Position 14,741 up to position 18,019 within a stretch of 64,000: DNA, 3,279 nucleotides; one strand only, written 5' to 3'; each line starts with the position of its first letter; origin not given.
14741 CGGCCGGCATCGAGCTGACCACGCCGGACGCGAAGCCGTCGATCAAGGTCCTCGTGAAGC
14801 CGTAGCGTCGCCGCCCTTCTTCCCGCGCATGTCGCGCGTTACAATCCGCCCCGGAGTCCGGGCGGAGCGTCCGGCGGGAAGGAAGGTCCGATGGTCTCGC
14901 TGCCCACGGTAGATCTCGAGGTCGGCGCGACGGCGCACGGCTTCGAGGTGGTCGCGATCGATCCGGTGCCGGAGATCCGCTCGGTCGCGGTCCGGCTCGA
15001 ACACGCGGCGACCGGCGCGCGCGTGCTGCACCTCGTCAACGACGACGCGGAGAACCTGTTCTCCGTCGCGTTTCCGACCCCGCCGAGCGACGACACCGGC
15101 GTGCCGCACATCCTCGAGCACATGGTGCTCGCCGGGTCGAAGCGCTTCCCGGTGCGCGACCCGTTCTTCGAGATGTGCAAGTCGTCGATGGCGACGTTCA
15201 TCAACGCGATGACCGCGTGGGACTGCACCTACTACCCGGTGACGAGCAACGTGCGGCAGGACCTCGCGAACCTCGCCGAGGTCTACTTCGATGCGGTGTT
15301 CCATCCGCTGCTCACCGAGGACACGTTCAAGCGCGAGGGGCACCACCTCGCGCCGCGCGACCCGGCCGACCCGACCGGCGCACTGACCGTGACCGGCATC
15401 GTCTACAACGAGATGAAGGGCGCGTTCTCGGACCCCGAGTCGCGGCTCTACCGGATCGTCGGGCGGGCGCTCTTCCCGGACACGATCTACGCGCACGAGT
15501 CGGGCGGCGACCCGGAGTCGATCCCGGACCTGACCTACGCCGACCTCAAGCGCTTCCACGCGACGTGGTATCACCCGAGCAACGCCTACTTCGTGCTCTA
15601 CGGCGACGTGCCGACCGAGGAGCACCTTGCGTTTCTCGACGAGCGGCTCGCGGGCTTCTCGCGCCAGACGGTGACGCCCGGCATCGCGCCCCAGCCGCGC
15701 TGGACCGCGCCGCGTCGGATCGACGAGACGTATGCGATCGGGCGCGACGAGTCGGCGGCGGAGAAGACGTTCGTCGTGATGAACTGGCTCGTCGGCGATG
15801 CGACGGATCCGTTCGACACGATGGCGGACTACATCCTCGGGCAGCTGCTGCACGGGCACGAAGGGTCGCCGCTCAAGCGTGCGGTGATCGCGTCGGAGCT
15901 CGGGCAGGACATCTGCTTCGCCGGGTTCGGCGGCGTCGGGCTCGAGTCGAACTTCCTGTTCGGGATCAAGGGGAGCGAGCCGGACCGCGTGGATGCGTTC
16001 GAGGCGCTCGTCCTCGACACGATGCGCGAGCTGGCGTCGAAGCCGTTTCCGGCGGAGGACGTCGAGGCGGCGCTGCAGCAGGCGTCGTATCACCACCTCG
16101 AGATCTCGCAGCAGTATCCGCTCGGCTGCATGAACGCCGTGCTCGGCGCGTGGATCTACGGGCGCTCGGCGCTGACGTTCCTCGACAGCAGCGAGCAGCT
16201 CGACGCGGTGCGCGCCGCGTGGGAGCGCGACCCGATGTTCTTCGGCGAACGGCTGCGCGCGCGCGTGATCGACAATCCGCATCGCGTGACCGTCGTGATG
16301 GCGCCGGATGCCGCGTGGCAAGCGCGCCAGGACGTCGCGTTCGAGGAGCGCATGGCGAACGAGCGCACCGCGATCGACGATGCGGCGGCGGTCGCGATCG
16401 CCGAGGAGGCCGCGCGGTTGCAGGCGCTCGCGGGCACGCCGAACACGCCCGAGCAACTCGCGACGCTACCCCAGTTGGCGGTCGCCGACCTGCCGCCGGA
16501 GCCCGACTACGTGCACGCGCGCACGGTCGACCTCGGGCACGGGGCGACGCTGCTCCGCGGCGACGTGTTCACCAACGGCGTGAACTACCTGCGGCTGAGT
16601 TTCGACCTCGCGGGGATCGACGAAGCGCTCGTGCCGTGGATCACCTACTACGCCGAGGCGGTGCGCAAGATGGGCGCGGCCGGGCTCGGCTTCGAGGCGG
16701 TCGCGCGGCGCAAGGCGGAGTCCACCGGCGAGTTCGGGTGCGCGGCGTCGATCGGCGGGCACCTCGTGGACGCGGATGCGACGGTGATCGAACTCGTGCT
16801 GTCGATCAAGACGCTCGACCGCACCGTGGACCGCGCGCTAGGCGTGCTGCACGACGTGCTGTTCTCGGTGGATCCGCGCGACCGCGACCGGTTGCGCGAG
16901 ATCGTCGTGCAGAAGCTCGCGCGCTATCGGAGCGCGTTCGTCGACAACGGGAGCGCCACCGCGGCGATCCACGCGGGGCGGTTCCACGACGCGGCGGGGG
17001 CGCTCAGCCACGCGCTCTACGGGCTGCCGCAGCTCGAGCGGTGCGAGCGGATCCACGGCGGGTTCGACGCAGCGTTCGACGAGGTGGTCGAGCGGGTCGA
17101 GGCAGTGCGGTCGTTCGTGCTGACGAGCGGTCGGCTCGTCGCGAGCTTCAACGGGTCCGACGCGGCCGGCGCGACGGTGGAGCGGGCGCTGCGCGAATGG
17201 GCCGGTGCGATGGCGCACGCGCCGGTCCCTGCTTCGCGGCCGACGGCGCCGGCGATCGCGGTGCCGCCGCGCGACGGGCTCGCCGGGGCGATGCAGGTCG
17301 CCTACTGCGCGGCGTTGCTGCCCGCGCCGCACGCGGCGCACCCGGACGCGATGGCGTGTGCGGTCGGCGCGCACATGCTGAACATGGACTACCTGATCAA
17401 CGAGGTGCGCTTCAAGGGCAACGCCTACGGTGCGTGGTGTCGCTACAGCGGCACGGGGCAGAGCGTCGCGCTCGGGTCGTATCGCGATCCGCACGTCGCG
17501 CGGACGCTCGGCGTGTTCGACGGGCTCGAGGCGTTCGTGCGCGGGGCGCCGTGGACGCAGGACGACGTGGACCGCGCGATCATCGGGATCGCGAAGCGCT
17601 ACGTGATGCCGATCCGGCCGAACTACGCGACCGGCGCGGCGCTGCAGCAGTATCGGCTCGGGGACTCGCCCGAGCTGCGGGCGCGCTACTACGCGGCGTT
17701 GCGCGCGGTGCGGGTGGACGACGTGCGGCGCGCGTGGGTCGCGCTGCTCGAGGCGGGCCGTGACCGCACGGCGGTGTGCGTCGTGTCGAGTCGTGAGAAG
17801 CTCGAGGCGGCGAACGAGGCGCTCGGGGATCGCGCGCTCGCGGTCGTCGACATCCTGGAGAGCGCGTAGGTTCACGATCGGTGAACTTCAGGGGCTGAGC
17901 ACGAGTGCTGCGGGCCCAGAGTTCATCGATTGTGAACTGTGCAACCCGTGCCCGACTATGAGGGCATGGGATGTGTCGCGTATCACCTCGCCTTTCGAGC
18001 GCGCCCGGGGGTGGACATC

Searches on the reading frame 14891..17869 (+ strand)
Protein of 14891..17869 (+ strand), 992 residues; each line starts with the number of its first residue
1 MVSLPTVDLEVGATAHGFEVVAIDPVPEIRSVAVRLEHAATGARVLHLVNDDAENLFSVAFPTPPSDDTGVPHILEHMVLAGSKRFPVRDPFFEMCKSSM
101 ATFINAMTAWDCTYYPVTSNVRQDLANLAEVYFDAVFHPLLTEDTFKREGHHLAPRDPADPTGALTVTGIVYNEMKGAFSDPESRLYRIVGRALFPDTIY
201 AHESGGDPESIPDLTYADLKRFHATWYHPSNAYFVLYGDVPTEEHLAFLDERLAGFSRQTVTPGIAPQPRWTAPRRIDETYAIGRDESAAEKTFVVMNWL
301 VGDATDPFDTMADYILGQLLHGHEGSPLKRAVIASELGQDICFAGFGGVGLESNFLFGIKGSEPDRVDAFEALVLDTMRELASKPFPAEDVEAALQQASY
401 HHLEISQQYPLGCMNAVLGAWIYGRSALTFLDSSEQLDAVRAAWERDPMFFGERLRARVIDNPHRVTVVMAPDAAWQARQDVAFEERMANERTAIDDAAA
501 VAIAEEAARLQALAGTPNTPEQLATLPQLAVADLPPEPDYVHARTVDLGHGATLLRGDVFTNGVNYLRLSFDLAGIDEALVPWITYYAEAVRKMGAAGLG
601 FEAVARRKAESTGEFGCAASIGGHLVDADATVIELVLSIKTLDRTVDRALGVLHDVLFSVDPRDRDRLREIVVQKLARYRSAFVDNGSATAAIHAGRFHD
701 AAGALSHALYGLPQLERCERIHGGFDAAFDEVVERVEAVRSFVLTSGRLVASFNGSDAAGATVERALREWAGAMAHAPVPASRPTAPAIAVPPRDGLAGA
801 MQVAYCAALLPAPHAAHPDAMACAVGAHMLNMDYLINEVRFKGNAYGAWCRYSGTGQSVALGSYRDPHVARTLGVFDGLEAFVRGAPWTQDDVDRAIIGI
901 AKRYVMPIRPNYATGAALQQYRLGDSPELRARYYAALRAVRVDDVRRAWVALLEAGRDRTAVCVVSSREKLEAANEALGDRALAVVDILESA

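Call 77: search_protein_families(library=pfam, proteins=[window:14891-17869:+], max_evalue=0.00001)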
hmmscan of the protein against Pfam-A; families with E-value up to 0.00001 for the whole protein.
window:14891-17869:+ (992 aa): 4 families
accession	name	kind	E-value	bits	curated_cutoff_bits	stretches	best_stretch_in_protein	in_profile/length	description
PF08367.16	M16C_assoc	-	7.3e-38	130.6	25.3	1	470-717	1-248/252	Peptidase M16C associated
PF05193.26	Peptidase_M16_C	-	1.3e-26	94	23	1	213-397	1-180/181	Peptidase M16 inactive domain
PF22516.1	PreP_C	-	6.6e-15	55.6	27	1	827-967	34-172/173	PreP C-terminal domain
PF00675.25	Peptidase_M16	-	2.7e-07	31.1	22.3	1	66-149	28-108/149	Insulinase (Peptidase family M16)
